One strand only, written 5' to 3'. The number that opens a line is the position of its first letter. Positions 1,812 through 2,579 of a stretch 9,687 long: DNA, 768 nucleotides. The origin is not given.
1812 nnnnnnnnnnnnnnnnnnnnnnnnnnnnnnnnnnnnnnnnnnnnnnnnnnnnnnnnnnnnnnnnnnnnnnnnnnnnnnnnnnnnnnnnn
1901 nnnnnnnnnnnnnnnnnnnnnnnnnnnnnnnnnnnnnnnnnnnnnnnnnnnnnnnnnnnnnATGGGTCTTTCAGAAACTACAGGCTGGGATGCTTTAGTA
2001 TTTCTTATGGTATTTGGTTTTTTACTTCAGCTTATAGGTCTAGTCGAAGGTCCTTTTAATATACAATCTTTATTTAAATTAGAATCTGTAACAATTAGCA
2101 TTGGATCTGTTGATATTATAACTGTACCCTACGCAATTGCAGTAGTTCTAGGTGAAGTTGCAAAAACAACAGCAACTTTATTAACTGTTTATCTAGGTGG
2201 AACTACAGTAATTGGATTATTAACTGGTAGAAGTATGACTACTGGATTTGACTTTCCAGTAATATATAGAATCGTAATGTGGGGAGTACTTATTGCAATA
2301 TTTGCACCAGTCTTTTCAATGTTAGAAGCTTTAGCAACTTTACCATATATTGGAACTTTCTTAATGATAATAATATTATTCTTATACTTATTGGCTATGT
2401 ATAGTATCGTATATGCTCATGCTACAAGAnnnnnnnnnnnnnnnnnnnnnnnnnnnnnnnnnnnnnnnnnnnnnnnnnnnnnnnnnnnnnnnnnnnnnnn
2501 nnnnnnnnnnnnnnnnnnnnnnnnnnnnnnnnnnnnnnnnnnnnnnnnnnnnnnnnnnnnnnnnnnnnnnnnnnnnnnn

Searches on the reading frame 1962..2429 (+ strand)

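Call 9: search_protein_families(library=pfam, proteins=[window:1962-2429:+], max_evalue=1)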
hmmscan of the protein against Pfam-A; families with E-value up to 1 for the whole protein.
window:1962-2429:+ (156 aa): 1 family
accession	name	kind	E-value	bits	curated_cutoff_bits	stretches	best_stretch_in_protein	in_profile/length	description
PF15012.11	DUF4519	-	0.92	10.1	27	0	127-143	35-51/56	Domain of unknown function (DUF4519)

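Call 10: search_protein_families(library=phrogs, proteins=[window:1962-2429:+], max_evalue=0.1)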
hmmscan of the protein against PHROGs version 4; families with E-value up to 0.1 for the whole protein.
window:1962-2429:+ (156 aa): 1 family
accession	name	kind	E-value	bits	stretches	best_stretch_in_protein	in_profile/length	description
phrog_34210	-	unknown function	0.096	13.8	0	114-137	15-38/50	-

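Call 99: search_protein_families(library=pfam, proteins=[window:1962-2429:+], max_evalue=1)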
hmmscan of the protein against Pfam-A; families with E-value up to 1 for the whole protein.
window:1962-2429:+ (156 aa): 1 family
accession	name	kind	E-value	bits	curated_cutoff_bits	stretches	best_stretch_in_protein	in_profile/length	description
PF15012.11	DUF4519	-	0.92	10.1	27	0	127-143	35-51/56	Domain of unknown function (DUF4519)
